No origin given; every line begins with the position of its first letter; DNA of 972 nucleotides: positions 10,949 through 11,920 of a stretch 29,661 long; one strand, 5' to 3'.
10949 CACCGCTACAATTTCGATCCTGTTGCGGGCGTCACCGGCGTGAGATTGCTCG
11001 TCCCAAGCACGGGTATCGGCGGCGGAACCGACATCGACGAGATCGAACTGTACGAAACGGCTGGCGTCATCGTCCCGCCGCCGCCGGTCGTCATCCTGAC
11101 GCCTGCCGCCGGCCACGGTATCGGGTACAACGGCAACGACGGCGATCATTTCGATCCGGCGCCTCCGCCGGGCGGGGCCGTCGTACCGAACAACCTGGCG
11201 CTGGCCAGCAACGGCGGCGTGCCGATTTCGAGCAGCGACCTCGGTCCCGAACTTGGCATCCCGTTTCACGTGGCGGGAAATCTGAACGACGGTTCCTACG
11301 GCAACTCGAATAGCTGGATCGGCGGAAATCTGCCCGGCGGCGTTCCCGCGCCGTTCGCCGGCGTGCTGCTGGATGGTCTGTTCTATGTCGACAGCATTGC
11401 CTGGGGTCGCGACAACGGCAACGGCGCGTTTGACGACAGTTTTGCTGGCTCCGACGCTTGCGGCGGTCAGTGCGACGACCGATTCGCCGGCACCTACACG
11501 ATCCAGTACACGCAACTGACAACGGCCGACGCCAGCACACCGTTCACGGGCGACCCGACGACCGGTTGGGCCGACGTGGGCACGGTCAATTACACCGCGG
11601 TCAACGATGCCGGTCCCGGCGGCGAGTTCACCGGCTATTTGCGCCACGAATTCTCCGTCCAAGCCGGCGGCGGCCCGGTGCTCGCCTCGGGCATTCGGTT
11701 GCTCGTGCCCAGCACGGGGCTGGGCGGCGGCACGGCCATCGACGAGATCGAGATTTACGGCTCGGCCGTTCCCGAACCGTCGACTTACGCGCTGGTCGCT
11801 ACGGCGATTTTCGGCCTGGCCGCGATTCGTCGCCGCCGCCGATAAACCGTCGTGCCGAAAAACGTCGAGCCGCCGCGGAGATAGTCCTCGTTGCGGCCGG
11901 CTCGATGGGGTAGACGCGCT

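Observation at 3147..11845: Divergent pair: LTD/CotH/dockerin giant protein and a PEP-CTERM anchor protein sharing a private ~150-aa YGNSNSW module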

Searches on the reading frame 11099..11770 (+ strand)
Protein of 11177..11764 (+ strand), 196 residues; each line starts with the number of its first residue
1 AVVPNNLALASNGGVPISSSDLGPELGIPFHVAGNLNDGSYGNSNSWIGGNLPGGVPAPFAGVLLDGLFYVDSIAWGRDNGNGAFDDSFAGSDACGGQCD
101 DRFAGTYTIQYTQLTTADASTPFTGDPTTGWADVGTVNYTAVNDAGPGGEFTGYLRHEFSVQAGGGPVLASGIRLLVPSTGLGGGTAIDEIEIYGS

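Call 10: find_homologous_proteins(query=window:11177-11764:+, max_evalue=0.001)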
Query seq(196 aa) (196 aa): 114 proteins with E <= 0.001 among 657 candidates.
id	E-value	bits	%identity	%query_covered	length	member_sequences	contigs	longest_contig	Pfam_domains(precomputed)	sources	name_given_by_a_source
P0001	2.0e-78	281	67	100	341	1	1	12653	-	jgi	jgi:hypothetical protein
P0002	4.2e-78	280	69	98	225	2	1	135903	PF07589.17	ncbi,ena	-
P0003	2.4e-68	248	82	72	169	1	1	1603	-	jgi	jgi:hypothetical protein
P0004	3.3e-68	248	64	99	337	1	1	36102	-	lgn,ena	-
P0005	1.8e-67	245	63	99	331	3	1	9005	-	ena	-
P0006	1.0e-66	243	61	99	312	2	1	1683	-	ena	-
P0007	4.1e-64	234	63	94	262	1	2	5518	-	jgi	jgi:hypothetical protein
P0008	4.7e-64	234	64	100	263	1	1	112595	PF07589.17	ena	-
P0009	9.4e-64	233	61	100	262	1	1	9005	-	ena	-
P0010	1.3e-63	233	60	99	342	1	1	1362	PF18884.6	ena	-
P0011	2.5e-63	232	59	99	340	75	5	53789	-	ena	-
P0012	2.7e-63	232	60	100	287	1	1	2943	-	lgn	-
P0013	3.9e-63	231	60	98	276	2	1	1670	-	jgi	jgi:hypothetical protein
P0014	8.2e-63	230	59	100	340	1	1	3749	-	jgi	jgi:hypothetical protein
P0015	2.7e-62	228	58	99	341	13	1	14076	-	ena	-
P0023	2.9e-59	219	54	83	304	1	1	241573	-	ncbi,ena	-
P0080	5.5e-37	146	48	100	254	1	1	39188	PF07589.17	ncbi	-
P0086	6.0e-34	136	46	100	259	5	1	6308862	PF07589.17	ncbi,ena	-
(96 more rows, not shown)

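Call 15: search_solved_structures(query=A1, max_evalue=10, show_alignments=2)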
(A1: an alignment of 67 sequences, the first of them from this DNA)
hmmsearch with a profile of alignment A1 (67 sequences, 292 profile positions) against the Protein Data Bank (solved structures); distinct sequences matched with E-value up to 10: 2.
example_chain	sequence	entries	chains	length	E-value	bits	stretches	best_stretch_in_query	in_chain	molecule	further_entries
9u02_A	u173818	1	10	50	0.21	13.8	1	107-136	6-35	Lactadherin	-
2f1f_A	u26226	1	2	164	0.41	12.8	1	130-167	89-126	Acetolactate synthase isozyme III small subunit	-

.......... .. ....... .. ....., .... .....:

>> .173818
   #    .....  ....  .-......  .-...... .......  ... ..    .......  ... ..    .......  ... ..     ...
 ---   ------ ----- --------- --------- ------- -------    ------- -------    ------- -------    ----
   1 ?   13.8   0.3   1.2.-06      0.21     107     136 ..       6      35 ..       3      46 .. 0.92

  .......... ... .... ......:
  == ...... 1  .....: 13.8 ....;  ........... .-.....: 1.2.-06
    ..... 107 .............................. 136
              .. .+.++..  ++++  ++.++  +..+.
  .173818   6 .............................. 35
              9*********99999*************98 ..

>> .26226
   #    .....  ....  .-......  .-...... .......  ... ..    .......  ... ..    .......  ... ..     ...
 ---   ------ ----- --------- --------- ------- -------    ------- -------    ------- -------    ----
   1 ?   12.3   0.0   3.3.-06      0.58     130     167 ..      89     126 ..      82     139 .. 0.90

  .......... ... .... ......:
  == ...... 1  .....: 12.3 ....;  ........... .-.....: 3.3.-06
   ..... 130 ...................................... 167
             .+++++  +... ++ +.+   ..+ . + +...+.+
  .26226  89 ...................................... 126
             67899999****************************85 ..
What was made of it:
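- There is a weak profile hit to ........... at the GNxNxW motif (call 15).
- Tried and rejected: A profile search of PDB sequences gave only a weak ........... hit, E 0.21 (call 15), so fold comparison was needed.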

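Call 17: find_encoding_contigs(protein=P0002, flank=10000, max_places=3)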
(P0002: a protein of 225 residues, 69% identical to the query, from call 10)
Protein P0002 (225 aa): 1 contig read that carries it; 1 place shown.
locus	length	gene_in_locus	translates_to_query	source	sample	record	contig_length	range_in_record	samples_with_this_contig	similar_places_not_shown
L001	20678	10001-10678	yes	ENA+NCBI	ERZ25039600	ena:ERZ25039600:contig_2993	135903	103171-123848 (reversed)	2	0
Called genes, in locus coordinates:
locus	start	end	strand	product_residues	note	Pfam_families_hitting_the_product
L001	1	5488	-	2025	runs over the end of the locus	PF00932:LTD, PF08757:CotH, PF00932:LTD, PF00404:Dockerin_1 (faint)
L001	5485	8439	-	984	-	PF00932:LTD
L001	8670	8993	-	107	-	-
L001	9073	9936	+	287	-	-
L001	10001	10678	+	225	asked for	PF07589:PEP_exosort_dom (weak)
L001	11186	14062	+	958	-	PF07635:PSCyt1, PF07583:PSCyt2, PF07587:PSD1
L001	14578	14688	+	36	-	PF03818:MadM (faint)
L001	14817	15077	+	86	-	-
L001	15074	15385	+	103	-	PF13193:AMP-binding_C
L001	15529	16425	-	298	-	-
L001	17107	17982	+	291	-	PF00112:Peptidase_C1 (weak)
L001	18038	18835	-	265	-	-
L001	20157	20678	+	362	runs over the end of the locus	PF02706:Wzz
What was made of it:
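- On Cohesin-dockerin system: Only a 'faint' Dockerin_1 is listed in L001 (call 17).
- Where neighbouring genes were listed (L001) they differ from the window's, while the pair is kept (call 17).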

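Call 18: find_encoding_contigs(protein=P0023, flank=10000, max_places=3)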
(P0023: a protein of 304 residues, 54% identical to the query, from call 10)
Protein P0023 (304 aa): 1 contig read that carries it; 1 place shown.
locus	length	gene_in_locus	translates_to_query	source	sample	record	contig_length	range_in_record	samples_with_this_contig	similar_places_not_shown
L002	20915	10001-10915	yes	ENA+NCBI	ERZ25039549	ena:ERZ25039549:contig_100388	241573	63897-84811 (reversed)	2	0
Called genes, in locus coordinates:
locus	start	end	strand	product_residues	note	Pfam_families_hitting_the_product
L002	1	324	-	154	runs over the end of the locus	PF00076:RRM_1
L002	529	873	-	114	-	-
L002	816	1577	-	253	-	PF18845:baeRF_family3, PF18848:baeRF_family6, PF18849:baeRF_family7, PF18851:baeRF_family8, PF18855:baeRF_family11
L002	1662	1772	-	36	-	-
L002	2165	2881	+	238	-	PF00497:SBP_bac_3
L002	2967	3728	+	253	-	PF00528:BPD_transp_1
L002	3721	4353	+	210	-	PF02463:SMC_N (weak), PF00005:ABC_tran, PF13304:AAA_21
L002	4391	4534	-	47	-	-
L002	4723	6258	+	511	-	PF07635:PSCyt1, PF07583:PSCyt2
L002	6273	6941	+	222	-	PF07587:PSD1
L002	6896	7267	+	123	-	PF07587:PSD1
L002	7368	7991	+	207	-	PF07394:DUF1501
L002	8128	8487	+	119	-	PF07394:DUF1501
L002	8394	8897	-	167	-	-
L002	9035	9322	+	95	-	-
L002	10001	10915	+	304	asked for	-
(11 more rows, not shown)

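Call 19: find_encoding_contigs(protein=P0080, flank=10000, max_places=3)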
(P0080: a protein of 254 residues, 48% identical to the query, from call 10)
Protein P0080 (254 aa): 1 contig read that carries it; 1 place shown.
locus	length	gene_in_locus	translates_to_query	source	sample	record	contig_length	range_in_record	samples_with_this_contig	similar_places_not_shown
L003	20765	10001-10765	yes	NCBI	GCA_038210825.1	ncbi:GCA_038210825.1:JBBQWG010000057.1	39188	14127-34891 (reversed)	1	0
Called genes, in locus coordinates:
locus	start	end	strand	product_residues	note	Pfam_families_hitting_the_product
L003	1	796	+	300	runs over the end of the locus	PF01435:Peptidase_M48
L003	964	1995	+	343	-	PF01116:F_bP_aldolase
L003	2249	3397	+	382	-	PF02517:Rce1-like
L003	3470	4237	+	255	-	PF18912:DZR_2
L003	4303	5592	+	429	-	PF07690:MFS_1, PF12832:MFS_1_like, PF07690:MFS_1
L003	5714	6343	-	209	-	PF00072:Response_reg, PF00196:GerE, PF04545:Sigma70_r4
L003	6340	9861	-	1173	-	PF07494:Reg_prop (faint), PF07495:Y_Y_Y, PF07730:HisKA_3, PF02518:HATPase_c, PF13581:HATPase_c_2 (faint)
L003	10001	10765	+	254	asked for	PF07589:PEP_exosort_dom (weak)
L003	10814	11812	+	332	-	-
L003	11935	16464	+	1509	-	PF00932:LTD, PF08757:CotH (faint)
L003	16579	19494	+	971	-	PF07635:PSCyt1, PF07583:PSCyt2, PF07587:PSD1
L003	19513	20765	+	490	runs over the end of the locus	PF07394:DUF1501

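Call 20: predict_structure(alignment_id=A1)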
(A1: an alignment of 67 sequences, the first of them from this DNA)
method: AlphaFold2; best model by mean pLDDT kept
length: 224 residues; sequences in the alignment: 67
mean_pLDDT: 93.1   pTM: 0.91
mean pLDDT of the five models: 93.1, 92.1, 92.1, 91.4, 90.8
residues with pLDDT >= 90: 165; 70-90: 59; 50-70: 0; < 50: 0
segments of 3 or more residues with pLDDT < 50: none
pLDDT, mean of each block of 10 residues (from residue 1): 97 88 89 98 97 95 94 92 94 98 89 78 88 98 97 98 89 85 97 98 92 97 94
secondary structure, 60 per line:
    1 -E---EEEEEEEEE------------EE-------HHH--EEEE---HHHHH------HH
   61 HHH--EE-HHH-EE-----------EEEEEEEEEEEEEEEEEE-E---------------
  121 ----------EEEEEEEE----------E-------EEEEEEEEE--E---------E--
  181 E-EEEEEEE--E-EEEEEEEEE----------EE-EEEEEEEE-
elements in order: E6-14 E41-44 H48-52 H59-63 E86-103 E131-138 E157-165 E183-189 E194-202 E216-223
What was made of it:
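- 11099..11770 (+): Module copy 2 (aa 236-459). This is the full type, with the leader and the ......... loop. The AlphaFold model has pLDDT 93 and pTM 0.91 (call 20).
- On F5/8 type C (discoidin)/CBM32 galactose-binding-like superfamily: The AlphaFold model has pLDDT 93 (call 20).
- Fold: the copy 2 model has pLDDT 93 and pTM 0.91 (call 20).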

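Call 23: fold_search(model_id=the predicted structure, library=pdb)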
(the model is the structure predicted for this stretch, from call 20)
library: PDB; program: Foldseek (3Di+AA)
matches with E <= 10: 883; with E <= 0.001: 76
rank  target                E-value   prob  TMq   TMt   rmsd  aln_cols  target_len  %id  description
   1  1sg3_B                1.0e-05  1.00  0.45  0.33   6.5       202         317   16  Structure of allantoicase (released 2004-03-02)
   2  6r15_A                1.5e-05  1.00  0.50  0.56   6.3       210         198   12  Crystal structure of the SUN1-KASH1 6:6 complex (released 2020-04-01)
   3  3ggl                  1.6e-05  1.00  0.49  0.66   7.7       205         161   14  X-Ray Structure of the C-terminal domain (277-440) of Putative chitobiase from Bacteroides thetaiotaomicron. Northeast S (released 2009-03-31)
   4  6r16_B                1.6e-05  1.00  0.55  0.63   4.9       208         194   11  Crystal structure of the SUN1-KASH4 6:6 complex (released 2020-07-15)
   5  6r16_A                1.6e-05  1.00  0.54  0.61   5.1       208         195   10  Crystal structure of the SUN1-KASH4 6:6 complex (released 2020-07-15)
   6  4oyu_B                2.2e-05  1.00  0.46  0.56   5.3       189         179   11  Crystal structure of the N-terminal domains of muskelin (released 2015-02-11)
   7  1sg3_A                2.3e-05  1.00  0.45  0.33   6.1       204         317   15  Structure of allantoicase (released 2004-03-02)
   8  1o59                  2.8e-05  1.00  0.43  0.32   7.0       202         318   16  Crystal structure of Allantoicase (yir029w) from Saccharomyces cerevisiae at 2.40 A resolution (released 2003-09-02)
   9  4lqr                  3.9e-05  1.00  0.51  0.71   4.7       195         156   15  Structure of CBM32-3 from a family 31 glycoside hydrolase from Clostridium perfringens (released 2014-07-23)
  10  4lks_A                5.2e-05  1.00  0.52  0.71   4.8       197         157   15  Structure of CBM32-3 from a family 31 glycoside hydrolase from Clostridium perfringens in complex with galactose (released 2014-12-24)
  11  6wmg                  5.2e-05  1.00  0.44  0.49   7.2       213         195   14  Human Sun2 (500-717) (released 2020-12-02)
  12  4a41                  6.9e-05  1.00  0.47  0.72   5.5       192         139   11  CpGH89CBM32-5, from Clostridium perfringens, in complex with galactose (released 2012-04-04)
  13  6wme_A                7.7e-05  1.00  0.55  0.62   4.9       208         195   15  Human Sun2-KASH3 complex (released 2020-12-02)
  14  2kd7_MODEL_1_A        8.2e-05  1.00  0.51  0.69   4.8       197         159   13  Solution NMR structure of F5/8 type C-terminal domain of a putative chitobiase from Bacteroides thetaiotaomicr (released 2009-02-03)
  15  1tvg                  9.2e-05  1.00  0.48  0.76   4.4       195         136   13  X-ray structure of human PP25 gene product, HSPC034. Northeast Structural Genomics Target HR1958. (released 2004-11-09)
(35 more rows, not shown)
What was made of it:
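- On F5/8 type C (discoidin)/CBM32 galactose-binding-like superfamily: Foldseek gives 76 hits at E<=1e-3 (call 23).
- Foldseek gives 76 PDB hits at E<=1e-3, and the top 50 listed are all galactose-binding-like jelly rolls (CBM32, F5/8C, muskelin discoidin, SUN, allantoicase) (call 23).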

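Call 24: find_related_loci(query=A1, collection=genome_contigs, flank=10000)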
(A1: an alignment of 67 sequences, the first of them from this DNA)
Query A1 (224 aa) in genome_contigs; peptide patterns used: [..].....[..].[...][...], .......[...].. (x = any residue, [..] = any of these).
599 stretches matched a pattern (row limit reached: there are more); 454 encode a relative of the query (tblastn E <= 1e-3); the best 80 are kept; 76 distinct loci.
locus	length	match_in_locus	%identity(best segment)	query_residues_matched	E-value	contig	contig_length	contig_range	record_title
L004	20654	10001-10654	62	1-222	3e-81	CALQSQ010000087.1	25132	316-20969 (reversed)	MAG: Akkermansia muciniphila isolate HRSG-E1-bin-74 genome assembly, contig: HRSG-E1-C855, whole genome shotgun sequence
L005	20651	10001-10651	62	1-222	2e-76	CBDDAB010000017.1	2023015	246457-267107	MAG: Verrucomicrobiales bacterium isolate 1b63dff0-0cb6-4c50-a596-4a9ec44ed05b genome assembly, contig: contig_17, whole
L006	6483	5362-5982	58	2-220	2e-75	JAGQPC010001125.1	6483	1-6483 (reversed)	MAG: Planctomycetales bacterium isolate HKST-UBA30 2012-05-30_1_(paired)_contig_570356, whole genome shotgun sequence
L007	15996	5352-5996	57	1-222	5e-73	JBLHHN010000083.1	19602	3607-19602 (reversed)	MAG: Verrucomicrobiales bacterium isolate 3300054976_144 Ga0535667_0003817, whole genome shotgun sequence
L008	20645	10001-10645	59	1-222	5e-74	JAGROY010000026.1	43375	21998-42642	MAG: Verrucomicrobiia bacterium isolate HKST-UBA30 2009_6028, whole genome shotgun sequence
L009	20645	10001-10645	57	1-222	5e-72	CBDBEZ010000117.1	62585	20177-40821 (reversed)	MAG: Verrucomicrobiales bacterium isolate 77379cd5-1fbb-4e15-bbfc-4f10a4ebbb05 genome assembly, contig: contig_117, whol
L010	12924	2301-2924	57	1-220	2e-70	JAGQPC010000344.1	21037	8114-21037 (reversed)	MAG: Planctomycetales bacterium isolate HKST-UBA30 2012-05-30_1_(paired)_contig_261128, whole genome shotgun sequence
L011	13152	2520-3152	54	5-222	2e-67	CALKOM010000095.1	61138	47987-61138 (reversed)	MAG: uncultured Verrucomicrobiales bacterium isolate S3_Bin_METABAT__180_1 genome assembly, contig: c_000001825565, whol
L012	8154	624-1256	58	4-220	8e-67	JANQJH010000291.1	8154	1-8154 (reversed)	MAG: Verrucomicrobiales bacterium isolate PL25a_bin.108 k99_3106112, whole genome shotgun sequence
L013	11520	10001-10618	58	1-224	3e-67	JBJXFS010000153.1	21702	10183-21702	MAG: Verrucomicrobiales bacterium isolate F1F2.bin.423 k127_4400880, whole genome shotgun sequence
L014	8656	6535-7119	55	8-222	2e-66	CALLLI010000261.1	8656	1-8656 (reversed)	MAG: uncultured Verrucomicrobiales bacterium isolate S3_Bin_Bin_173_1 genome assembly, contig: c_000003615755, whole gen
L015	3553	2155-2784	53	10-223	8e-63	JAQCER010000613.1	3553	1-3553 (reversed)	MAG: Verrucomicrobia bacterium isolate casp40-mb.124 NODE_58888_length_3553_cov_0.051534, whole genome shotgun sequence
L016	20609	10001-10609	53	1-219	1e-60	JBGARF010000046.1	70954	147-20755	MAG: Limisphaerales bacterium isolate MAG_MBR_H10.46 MBRH10-46_opera_contig_1567, whole genome shotgun sequence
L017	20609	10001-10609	54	1-219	1e-58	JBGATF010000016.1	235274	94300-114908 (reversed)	MAG: Limisphaerales bacterium isolate MAG_AAO_H10.62 AAOH10-62_opera_contig_254, whole genome shotgun sequence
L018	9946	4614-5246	50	1-223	2e-58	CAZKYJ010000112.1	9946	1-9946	MAG TPA_asm: uncultured Verrucomicrobiales bacterium isolate SRP321284_co1_24 genome assembly, contig: NODE_8982_length_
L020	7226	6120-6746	49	1-224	1e-57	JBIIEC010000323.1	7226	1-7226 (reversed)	MAG: Pirellulaceae bacterium isolate ME2000-09-11pf_3300034094_group1_bin67 Rohwer_bin1665_scaffold_5485_c1, whole genom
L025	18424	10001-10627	56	1-221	2e-71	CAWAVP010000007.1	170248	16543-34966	MAG: uncultured Planctomycetales bacterium isolate MFD05684.bin.2.11 genome assembly, contig: contig_115049, whole genom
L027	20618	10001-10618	50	1-219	8e-52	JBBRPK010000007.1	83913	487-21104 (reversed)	MAG: Verrucomicrobiota bacterium isolate La1_metabat2.433 LA1C_B2.433_k141_3642764L_83913_cov_21.9928, whole genome shot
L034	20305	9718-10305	41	1-219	2e-41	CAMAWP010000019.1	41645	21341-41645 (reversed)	MAG: Akkermansia muciniphila isolate MaH-09apr19-44 genome assembly, contig: MaH-09apr19-C1916, whole genome shotgun seq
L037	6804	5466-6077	45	1-224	4e-40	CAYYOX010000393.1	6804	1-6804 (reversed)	MAG TPA_asm: uncultured Planctomycetaceae bacterium isolate SRP179991_co3_33 genome assembly, contig: NODE_3868_length_6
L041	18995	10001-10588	43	2-219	4e-41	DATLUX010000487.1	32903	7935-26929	MAG TPA_asm: Verrucomicrobiia bacterium isolate SMAG_U13177 k141_908150, whole genome shotgun sequence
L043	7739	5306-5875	41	5-219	1e-37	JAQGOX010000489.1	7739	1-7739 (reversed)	MAG: Verrucomicrobiales bacterium isolate RYN_624 scaffold_5716986, whole genome shotgun sequence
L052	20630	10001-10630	56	3-224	4e-72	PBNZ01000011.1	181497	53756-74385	MAG: Planctomycetaceae bacterium isolate SP176 104461, whole genome shotgun sequence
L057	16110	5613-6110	41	24-219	2e-29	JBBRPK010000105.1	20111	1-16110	MAG: Verrucomicrobiota bacterium isolate La1_metabat2.433 LA1C_B2.433_k141_3374307L_20111_cov_20.9224, whole genome shot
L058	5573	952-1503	39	4-223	2e-28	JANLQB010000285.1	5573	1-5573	MAG: Verrucomicrobiota bacterium isolate OTE_38_metabat_259 OTE_38_k141_4468846, whole genome shotgun sequence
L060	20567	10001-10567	41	2-221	1e-30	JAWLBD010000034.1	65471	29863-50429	MAG: Verrucomicrobiales bacterium isolate ABC1.123 ABC1.123.fa-34, whole genome shotgun sequence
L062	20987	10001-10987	44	1-224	2e-27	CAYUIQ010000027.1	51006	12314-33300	MAG TPA_asm: uncultured Planctomycetaceae bacterium isolate SRP167671_co1_171 genome assembly, contig: NODE_712_length_5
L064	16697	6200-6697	41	24-219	1e-27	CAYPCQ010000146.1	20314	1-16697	MAG TPA_asm: uncultured Verrucomicrobiota bacterium isolate SRP272421_co1_717 genome assembly, contig: NODE_7033_length_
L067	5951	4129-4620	39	24-224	7e-26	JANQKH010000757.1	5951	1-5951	MAG: Phycisphaeraceae bacterium isolate PL25a_bin.150 k99_1047472, whole genome shotgun sequence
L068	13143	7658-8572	42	35-221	5e-25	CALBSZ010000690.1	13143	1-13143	MAG TPA_asm: uncultured Planctomycetaceae bacterium isolate SRR7515931_bin.40_CONCOCT_v1.1_MAG genome assembly, contig:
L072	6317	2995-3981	36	25-224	2e-20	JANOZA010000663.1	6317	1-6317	MAG: Verrucomicrobiota bacterium isolate VAR_79_metabat_569 VAR_79_k141_345172, whole genome shotgun sequence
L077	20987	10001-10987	38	25-221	2e-19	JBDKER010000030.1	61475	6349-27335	MAG: Verrucomicrobiota bacterium isolate eastriver_2019_sw_WHONDRS-S19S_0100_A_bin.28 scaffold_0000142, whole genome sho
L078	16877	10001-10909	38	55-221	2e-19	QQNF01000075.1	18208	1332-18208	MAG: Verrucomicrobia bacterium isolate V1-33 Ga0133913_10019234, whole genome shotgun sequence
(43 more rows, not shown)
